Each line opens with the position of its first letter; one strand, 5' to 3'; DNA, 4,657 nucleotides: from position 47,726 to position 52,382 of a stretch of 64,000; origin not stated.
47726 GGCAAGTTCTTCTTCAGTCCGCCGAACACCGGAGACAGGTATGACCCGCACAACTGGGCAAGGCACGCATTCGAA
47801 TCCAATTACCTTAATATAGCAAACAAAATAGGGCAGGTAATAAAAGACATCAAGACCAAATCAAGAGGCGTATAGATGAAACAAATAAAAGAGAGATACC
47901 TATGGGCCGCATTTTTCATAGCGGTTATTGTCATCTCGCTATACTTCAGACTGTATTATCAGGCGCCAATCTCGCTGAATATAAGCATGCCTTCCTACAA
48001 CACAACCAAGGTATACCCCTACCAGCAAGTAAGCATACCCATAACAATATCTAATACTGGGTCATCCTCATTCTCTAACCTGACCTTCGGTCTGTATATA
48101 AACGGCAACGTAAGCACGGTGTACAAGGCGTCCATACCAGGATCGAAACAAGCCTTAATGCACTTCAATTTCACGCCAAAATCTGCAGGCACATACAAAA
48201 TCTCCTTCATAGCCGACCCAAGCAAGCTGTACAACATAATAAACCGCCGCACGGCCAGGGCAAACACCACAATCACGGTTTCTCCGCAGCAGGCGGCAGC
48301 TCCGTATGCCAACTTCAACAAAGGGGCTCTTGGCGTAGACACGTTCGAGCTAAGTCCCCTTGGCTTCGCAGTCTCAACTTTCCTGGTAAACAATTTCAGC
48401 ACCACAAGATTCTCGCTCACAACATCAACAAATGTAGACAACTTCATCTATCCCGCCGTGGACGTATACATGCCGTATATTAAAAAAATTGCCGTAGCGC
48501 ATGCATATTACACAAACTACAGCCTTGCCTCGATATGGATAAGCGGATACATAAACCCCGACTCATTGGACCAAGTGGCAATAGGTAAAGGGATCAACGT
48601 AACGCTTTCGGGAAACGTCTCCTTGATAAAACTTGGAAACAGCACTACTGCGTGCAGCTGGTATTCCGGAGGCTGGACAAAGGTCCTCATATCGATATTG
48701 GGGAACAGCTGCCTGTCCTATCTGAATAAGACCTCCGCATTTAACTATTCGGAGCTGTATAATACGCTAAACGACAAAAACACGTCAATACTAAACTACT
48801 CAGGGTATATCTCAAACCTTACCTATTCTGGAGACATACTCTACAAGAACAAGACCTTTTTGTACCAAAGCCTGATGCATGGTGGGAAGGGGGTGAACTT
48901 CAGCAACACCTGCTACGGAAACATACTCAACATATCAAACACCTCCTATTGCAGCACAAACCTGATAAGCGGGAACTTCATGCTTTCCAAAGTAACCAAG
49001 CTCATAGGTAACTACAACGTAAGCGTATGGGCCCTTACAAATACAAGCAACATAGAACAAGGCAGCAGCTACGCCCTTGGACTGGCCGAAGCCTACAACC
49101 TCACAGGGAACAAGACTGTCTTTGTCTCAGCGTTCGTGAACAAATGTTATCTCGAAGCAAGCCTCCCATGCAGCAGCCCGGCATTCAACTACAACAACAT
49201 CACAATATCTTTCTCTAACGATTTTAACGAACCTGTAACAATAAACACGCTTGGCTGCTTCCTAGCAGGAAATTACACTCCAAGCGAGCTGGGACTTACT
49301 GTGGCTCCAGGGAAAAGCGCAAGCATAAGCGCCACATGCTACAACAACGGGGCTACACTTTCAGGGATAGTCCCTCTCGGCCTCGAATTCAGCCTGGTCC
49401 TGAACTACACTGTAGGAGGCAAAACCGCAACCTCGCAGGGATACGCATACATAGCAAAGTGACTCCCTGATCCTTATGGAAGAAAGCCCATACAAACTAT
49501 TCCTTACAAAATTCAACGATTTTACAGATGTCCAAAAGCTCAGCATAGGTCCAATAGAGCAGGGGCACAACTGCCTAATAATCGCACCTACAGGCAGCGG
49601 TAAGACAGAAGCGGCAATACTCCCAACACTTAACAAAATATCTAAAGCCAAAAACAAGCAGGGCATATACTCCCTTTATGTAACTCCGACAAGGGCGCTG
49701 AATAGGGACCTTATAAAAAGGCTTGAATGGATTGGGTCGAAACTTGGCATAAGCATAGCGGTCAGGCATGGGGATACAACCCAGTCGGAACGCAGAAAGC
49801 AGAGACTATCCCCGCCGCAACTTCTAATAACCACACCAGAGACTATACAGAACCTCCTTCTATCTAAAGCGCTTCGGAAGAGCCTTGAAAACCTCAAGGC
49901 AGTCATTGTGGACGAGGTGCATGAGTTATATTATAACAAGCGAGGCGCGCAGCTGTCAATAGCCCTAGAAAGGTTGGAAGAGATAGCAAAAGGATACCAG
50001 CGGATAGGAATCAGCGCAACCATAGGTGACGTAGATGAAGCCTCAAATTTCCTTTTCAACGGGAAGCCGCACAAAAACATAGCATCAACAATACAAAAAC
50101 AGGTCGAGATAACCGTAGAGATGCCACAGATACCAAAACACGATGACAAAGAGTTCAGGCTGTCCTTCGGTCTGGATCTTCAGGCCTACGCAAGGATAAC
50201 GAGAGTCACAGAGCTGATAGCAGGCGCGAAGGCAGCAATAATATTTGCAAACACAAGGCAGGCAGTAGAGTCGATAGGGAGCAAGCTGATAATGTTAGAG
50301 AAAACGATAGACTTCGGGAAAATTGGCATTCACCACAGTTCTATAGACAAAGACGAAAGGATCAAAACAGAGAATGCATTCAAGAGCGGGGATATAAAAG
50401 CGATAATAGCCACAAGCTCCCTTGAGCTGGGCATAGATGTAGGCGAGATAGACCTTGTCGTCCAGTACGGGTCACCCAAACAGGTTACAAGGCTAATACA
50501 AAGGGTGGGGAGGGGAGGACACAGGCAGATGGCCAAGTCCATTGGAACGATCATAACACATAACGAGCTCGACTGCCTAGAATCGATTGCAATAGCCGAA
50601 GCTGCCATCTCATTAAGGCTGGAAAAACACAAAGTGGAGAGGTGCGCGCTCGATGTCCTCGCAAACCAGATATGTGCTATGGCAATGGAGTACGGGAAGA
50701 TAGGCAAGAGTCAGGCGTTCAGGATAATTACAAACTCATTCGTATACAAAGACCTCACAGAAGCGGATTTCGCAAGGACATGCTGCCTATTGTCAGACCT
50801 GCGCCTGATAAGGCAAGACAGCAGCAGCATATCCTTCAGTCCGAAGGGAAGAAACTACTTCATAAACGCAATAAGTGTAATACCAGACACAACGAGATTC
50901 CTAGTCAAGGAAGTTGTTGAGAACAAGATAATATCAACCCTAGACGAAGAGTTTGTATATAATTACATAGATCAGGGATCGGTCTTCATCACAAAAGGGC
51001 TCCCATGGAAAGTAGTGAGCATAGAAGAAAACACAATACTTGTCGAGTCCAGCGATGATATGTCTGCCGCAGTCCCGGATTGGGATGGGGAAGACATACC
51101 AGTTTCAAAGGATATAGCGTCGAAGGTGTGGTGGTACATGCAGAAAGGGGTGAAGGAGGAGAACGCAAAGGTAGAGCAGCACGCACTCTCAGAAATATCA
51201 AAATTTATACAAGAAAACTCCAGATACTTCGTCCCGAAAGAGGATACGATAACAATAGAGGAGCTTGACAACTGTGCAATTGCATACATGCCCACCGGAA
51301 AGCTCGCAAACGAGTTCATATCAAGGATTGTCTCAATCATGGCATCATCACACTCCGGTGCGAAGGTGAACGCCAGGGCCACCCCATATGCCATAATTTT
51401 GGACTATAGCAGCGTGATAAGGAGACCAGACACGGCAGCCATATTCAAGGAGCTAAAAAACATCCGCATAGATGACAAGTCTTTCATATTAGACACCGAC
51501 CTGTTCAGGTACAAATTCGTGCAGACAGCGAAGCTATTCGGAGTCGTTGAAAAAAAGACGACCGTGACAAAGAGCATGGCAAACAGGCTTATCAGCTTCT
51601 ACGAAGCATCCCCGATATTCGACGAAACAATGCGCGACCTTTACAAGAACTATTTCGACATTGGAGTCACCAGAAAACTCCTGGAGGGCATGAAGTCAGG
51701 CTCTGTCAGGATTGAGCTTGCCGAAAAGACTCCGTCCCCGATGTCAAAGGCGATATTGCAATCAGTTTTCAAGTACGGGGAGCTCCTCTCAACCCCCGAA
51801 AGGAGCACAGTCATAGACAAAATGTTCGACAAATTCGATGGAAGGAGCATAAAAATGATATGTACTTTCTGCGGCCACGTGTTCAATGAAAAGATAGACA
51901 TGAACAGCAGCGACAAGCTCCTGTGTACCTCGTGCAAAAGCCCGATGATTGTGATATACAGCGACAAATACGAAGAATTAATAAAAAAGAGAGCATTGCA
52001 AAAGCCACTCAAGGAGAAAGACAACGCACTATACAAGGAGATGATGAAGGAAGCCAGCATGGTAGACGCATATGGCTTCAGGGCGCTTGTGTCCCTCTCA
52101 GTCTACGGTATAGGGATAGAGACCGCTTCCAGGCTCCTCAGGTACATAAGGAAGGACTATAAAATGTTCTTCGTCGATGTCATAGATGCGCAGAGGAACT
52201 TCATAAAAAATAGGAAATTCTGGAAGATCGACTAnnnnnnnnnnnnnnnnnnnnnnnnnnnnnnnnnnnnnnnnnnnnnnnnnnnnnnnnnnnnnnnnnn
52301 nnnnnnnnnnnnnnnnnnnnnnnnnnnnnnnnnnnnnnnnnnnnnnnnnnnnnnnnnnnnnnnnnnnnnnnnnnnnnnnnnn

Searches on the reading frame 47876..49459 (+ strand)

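Call 63: search_protein_families(library=pfam, proteins=[window:47876-49459:+], max_evalue=0.001)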
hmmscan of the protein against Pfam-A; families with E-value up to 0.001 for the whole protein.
window:47876-49459:+ (528 aa): 1 family
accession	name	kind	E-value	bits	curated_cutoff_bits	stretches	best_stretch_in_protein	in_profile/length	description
PF07705.17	CARDB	-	7.3e-10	39.4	22.7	1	40-116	9-86/101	CARDB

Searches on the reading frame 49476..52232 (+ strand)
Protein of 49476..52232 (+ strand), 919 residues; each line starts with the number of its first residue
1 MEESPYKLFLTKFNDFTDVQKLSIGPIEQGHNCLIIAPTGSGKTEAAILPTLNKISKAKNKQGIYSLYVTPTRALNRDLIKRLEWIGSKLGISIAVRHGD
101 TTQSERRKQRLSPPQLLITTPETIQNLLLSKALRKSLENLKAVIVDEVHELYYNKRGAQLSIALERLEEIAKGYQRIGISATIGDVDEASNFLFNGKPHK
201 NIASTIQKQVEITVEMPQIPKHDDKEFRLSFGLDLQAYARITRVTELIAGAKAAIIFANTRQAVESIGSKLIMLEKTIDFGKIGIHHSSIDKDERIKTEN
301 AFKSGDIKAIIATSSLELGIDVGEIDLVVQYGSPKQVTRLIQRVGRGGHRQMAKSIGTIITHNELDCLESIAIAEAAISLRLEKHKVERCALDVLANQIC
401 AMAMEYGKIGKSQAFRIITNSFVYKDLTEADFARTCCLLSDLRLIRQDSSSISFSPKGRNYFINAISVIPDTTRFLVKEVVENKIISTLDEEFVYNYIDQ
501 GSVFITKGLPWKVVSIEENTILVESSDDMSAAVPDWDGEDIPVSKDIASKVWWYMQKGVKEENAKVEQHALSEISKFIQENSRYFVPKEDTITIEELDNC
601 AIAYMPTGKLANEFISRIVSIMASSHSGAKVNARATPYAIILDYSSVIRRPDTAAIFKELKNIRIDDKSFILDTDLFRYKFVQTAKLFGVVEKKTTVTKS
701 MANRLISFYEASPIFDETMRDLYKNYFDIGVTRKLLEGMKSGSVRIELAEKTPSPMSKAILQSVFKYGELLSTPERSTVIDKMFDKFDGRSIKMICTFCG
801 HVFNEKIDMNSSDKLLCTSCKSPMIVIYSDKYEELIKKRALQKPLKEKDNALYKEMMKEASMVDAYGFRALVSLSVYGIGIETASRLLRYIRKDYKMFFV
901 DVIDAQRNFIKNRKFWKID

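Call 63: search_protein_families(library=pfam, proteins=[window:49476-52232:+], max_evalue=0.001)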
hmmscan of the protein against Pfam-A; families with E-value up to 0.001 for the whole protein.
window:49476-52232:+ (919 aa): 5 families
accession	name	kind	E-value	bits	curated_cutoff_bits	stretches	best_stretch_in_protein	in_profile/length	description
PF00270.35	DEAD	-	2.4e-37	128.7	26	1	17-186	1-164/167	DEAD/DEAH box helicase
PF00271.37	Helicase_C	-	7e-22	78.2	23.5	1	244-348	6-107/110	Helicase conserved C-terminal domain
PF08494.16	DEAD_assoc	-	4.8e-21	75.9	23.5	1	586-757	1-191/191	DEAD/H associated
PF19306.5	WH_Lhr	-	2.8e-13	50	27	1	381-530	7-165/168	Large helicase-related protein, winged helix domain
PF04851.21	ResIII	-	5.2e-12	46.4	22.5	1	28-183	21-162/164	Type III restriction enzyme, res subunit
